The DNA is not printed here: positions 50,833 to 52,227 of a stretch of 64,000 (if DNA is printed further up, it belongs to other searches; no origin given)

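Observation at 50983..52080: Single-ORF fusion of a T4 gp1-like dNMP kinase with dihydrofolate reductase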

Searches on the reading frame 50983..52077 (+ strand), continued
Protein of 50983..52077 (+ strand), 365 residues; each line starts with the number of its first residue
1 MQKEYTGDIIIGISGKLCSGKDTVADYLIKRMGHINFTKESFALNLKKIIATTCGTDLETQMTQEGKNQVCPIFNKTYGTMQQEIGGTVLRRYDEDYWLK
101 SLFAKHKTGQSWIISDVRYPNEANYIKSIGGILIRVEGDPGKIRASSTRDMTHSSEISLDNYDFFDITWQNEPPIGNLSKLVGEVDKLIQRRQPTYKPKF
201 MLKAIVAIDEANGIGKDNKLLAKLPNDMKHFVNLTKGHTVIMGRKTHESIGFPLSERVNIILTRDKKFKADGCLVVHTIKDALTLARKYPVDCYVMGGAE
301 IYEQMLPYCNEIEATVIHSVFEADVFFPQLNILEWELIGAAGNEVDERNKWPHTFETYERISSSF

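Call 10: find_homologous_proteins(query=window:50983-52077:+, max_evalue=0.00001)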
Query window:50983-52077:+ (365 aa): 98 proteins with E <= 0.00001 among 1618 candidates.
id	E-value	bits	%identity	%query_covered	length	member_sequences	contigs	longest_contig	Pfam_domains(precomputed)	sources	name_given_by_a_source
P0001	1.6e-248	842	100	100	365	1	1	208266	PF04275.21,PF00186.25,PF21448.4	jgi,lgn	-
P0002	1.4e-180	618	73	99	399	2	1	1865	PF00186.25,PF21448.4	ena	-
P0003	7.5e-133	461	55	97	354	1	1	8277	PF00186.25,PF21448.4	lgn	-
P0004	1.9e-102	361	74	57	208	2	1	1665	PF00186.25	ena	-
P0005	2.8e-40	157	47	49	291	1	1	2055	PF13239.12,PF00186.25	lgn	-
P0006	9.3e-38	148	45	45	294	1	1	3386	PF13239.12,PF00186.25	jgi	-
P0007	9.9e-36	142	44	50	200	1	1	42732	PF04275.21,PF21448.4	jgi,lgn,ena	-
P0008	1.6e-33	134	41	44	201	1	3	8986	PF00186.25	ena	-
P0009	1.7e-33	134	40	49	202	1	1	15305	PF21448.4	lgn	-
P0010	1.3e-31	128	41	45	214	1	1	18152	PF00186.25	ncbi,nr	ncbi:UNVERIFIED_CONTAM: hypothetical protein GTU68_031269 [Idotea baltica]|nr:hypothetical protein [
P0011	6.2e-31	126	41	48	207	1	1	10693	PF04275.21,PF21448.4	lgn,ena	-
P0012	2.5e-30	124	39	49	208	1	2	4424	PF21448.4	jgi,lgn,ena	-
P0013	2.9e-30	124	41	48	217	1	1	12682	PF21448.4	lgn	-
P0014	8.2e-30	122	38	46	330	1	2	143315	PF13419.13,PF00186.25,PF00702.33,PF08645.18,PF13242.13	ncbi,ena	-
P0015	1.1e-29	122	42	42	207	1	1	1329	PF00186.25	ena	-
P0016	5.7e-29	119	40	55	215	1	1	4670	PF04275.21,PF21448.4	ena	-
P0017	2.2e-28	117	40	45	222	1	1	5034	PF00186.25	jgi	jgi:dihydrofolate reductase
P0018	2.3e-27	114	40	44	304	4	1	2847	PF13239.12,PF00186.25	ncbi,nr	ncbi:MAG: Pr2TM family membrane protein [Flavobacteriaceae bacterium]|nr:Pr2TM family membrane prote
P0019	2.2e-26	111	47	35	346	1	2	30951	PF00186.25,PF20461.4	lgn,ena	-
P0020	2.4e-26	111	41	43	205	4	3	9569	PF00186.25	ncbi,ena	-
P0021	7.6e-26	109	43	36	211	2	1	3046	PF00186.25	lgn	-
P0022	3.3e-24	104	40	44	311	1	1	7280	PF00186.25,PF01230.30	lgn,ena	-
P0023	1.7e-23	101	40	37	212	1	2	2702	PF00186.25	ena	-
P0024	4.9e-23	100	48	35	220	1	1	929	PF00186.25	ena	-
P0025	1.6e-22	98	40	51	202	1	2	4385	PF21448.4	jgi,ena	jgi:dephospho-CoA kinase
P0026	7.1e-22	96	35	51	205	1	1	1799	PF21448.4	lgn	-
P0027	8.8e-20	89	45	36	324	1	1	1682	PF00186.25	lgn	-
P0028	1.5e-18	85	39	36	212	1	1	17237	PF00186.25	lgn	-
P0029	2.7e-18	84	34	44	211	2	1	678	PF00186.25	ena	-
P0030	2.9e-17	81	33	50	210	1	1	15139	PF04275.21,PF21448.4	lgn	-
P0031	3.2e-17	81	47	20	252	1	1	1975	PF00186.25,PF20137.5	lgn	-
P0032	4.2e-17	80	38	30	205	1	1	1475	PF00186.25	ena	-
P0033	8.5e-17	79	37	45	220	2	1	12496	PF21448.4,PF13238.13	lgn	-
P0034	6.6e-16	76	31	42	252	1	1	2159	PF21448.4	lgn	-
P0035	1.7e-15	75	32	50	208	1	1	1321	PF04275.21,PF21448.4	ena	-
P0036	2.2e-15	75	32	50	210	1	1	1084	PF04275.21,PF21448.4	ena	-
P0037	2.8e-15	74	32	50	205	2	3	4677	PF04275.21,PF21448.4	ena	-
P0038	3.1e-15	74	33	50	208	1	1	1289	PF04275.21,PF21448.4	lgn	-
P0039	3.5e-15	74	32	50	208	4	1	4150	PF04275.21,PF21448.4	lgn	-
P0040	7.4e-15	73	32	50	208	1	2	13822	PF04275.21,PF21448.4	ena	-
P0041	7.9e-15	73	32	50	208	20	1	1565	PF04275.21,PF21448.4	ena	-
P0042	1.3e-14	72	32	50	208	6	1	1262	PF21448.4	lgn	-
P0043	1.4e-14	72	31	50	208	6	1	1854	PF04275.21,PF21448.4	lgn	-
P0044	1.7e-14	72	32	50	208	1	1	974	PF04275.21,PF21448.4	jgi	jgi:hypothetical protein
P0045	2.0e-14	71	32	50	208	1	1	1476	PF04275.21,PF21448.4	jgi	jgi:hypothetical protein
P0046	2.5e-14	71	31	50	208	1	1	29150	PF04275.21,PF21448.4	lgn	-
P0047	3.5e-14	71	37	36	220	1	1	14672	PF00186.25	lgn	-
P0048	1.0e-13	69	34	48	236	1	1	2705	PF21448.4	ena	-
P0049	1.1e-13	69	39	34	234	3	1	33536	PF00186.25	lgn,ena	-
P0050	1.2e-13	69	39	34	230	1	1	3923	PF00186.25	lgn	-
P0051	1.3e-13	69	39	34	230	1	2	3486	PF00186.25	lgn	-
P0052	2.4e-13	68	37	36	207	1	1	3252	PF00186.25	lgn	-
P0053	8.7e-13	66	30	45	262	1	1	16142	PF00186.25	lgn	-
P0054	2.9e-12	64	34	41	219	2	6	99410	PF00186.25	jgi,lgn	jgi:dihydrofolate reductase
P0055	2.9e-12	64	30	52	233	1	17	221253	PF04275.21,PF21448.4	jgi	jgi:hypothetical protein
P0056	7.1e-12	63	33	50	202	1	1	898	PF21448.4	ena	-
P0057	1.9e-11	62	34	47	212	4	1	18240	PF04275.21,PF21448.4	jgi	jgi:hypothetical protein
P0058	6.7e-11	60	40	23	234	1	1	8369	PF21448.4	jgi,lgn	jgi:hypothetical protein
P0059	7.1e-11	60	34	49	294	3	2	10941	PF21448.4,PF14359.13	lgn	-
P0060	8.8e-11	59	36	42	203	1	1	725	PF21448.4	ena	-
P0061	5.6e-10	57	31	37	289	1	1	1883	PF21448.4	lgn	-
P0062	7.6e-10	56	28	49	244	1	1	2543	PF21448.4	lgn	-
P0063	1.5e-9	55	28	47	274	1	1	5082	PF21448.4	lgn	-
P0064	1.5e-9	55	34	48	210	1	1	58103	PF04275.21,PF21448.4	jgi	jgi:hypothetical protein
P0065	1.6e-9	55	44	20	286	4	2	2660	PF21448.4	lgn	-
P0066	1.7e-9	55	45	21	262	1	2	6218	PF21448.4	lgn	-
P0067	3.8e-9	54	31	50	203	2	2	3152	PF21448.4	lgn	-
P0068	4.3e-9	54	34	48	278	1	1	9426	PF21448.4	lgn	-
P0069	6.3e-9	53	39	31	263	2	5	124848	PF21448.4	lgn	-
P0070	8.7e-9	53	28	49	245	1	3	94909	PF21448.4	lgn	-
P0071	1.3e-8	52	29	48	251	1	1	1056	PF21448.4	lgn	-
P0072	4.9e-8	50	29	48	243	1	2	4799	PF21448.4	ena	-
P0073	6.4e-8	50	27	48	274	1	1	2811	PF21448.4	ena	-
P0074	6.8e-8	50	34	43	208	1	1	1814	PF04275.21,PF21448.4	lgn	-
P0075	6.9e-8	50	30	44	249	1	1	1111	PF21448.4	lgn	-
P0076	9.0e-8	50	39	31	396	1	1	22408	PF00186.25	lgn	-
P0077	1.2e-7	49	44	23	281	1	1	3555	PF21448.4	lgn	-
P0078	1.2e-7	49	28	43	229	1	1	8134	PF21448.4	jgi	jgi:hypothetical protein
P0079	1.3e-7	49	30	49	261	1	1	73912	PF21448.4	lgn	-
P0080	1.4e-7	49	27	43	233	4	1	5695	PF21448.4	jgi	jgi:hypothetical protein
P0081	1.7e-7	49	41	22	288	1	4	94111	PF21448.4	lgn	-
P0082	1.8e-7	49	32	49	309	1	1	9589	PF21448.4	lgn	-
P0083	2.1e-7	48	39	22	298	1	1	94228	PF21448.4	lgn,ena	-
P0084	3.0e-7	48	43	22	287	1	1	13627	PF21448.4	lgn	-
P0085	4.0e-7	47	36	24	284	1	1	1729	PF21448.4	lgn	-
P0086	8.1e-7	46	33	46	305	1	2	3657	PF21448.4,PF14359.13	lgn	-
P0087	1.4e-6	46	30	44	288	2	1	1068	PF21448.4,PF14359.13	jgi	-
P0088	1.7e-6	45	30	44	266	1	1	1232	PF21448.4,PF14359.13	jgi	jgi:hypothetical protein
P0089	2.2e-6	45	43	22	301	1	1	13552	PF21448.4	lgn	-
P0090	2.5e-6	45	41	22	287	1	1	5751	PF21448.4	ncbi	-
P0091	3.6e-6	44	30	44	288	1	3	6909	PF21448.4,PF14359.13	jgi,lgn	-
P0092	3.7e-6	44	31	42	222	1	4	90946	PF21448.4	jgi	jgi:hypothetical protein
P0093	3.7e-6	44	26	48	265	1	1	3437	PF21448.4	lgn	-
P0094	3.8e-6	44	32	48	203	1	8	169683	PF21448.4,PF13238.13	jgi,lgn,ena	-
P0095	4.5e-6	44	43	22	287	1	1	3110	PF21448.4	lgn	-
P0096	4.5e-6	44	27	43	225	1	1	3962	PF21448.4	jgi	jgi:dephospho-CoA kinase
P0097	4.9e-6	44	28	44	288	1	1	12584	PF21448.4,PF14359.13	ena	-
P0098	4.9e-6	44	28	44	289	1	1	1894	PF21448.4,PF14359.13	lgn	-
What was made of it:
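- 50983..52080 (+): Complete fusion gene: 365 aa, 41.4 kDa, ATG start, TAA stop. The identical protein P0001 is in the public collection (call 10).
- Checked: The exact protein is present in the public protein collection (P0001, from a 208-kb contig; call 10).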

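Call 13: find_encoding_contigs(protein=P0003, flank=5000, max_places=3)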
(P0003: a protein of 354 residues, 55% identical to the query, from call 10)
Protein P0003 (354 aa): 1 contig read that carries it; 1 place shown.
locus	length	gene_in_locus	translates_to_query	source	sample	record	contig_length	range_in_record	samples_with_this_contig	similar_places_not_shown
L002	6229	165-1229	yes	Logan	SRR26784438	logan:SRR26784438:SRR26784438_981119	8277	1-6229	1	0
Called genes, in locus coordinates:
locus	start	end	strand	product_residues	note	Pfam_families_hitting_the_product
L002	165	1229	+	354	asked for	PF21448:DNMK (faint), PF00186:DHFR_1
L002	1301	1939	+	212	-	PF01832:Glucosaminidase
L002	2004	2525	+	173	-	-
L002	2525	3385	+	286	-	PF02272:DHHA1 (weak)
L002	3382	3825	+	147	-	-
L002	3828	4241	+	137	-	PF05014:Nuc_deoxyrib_tr, PF15891:Nuc_deoxyri_tr2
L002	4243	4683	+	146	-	PF00293:NUDIX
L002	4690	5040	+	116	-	-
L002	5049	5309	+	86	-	-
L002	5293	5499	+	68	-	-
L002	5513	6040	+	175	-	-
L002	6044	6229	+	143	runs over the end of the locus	PF00293:NUDIX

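Call 14: find_encoding_contigs(protein=P0002, flank=5000, max_places=3)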
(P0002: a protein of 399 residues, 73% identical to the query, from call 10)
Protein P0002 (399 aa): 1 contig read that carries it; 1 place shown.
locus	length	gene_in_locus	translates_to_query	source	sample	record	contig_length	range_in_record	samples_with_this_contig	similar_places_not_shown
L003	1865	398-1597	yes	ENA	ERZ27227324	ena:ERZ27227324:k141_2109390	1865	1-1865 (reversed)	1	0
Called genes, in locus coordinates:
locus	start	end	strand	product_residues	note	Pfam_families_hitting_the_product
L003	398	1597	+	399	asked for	PF21448:DNMK (faint), PF00186:DHFR_1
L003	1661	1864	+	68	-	?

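Call 28: find_encoding_contigs(protein=P0004, flank=3000, max_places=3)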
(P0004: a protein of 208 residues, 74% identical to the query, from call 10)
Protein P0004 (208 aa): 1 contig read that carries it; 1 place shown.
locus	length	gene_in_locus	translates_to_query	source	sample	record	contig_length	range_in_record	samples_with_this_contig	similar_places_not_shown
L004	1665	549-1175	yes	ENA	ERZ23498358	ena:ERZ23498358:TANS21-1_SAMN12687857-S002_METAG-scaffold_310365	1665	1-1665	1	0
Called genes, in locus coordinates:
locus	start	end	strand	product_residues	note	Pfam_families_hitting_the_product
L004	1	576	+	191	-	?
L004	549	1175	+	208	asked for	PF00186:DHFR_1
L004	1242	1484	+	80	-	-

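Call 29: find_encoding_contigs(protein=P0001, flank=1000, max_places=3)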
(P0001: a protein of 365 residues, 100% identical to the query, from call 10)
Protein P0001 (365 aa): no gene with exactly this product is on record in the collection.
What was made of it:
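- Tried and rejected: The look-up of the window's own contig failed (call 29).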

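Call 30: search_protein_representatives(protein=window:50983-52077:+)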
Query: 365 residues. Proteins with E-value up to 0.001 (for the whole library): 35984; up to 1e-10: 13871; up to 1e-30: 100. The best 150 are listed.
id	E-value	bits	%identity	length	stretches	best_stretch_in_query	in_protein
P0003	2.4e-133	461.0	56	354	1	8-355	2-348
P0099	1.1e-46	176.0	50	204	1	9-187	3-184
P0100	2.1e-40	155.2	47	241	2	10-131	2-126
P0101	1.3e-39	152.6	46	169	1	201-360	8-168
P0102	2.3e-39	151.8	48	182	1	10-179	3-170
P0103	6.1e-39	150.4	45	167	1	204-361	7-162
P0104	1.2e-38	149.4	44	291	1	195-360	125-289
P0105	1.3e-37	146.0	50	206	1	10-180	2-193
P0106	1.4e-37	146.0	46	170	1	201-361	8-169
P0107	1.4e-37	146.0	47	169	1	204-363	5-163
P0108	9.6e-37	143.2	48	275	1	204-361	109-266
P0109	1.3e-36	142.8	46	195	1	10-193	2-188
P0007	3.1e-36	141.5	44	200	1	8-191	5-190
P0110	4.4e-36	141.0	42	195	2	205-315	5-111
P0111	1.8e-35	139.0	47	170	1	201-363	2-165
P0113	4.4e-35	137.7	41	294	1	10-197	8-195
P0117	1.4e-34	136.0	33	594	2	197-363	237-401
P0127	1.3e-33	132.9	46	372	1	202-365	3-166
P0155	3.8e-32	128.1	45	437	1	202-355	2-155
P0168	1.4e-31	126.2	44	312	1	202-360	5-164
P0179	3.8e-31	124.8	43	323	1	10-179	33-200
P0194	8.4e-31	123.6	40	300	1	203-363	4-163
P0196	9.6e-31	123.5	46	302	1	10-178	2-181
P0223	5.9e-30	120.9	43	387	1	201-360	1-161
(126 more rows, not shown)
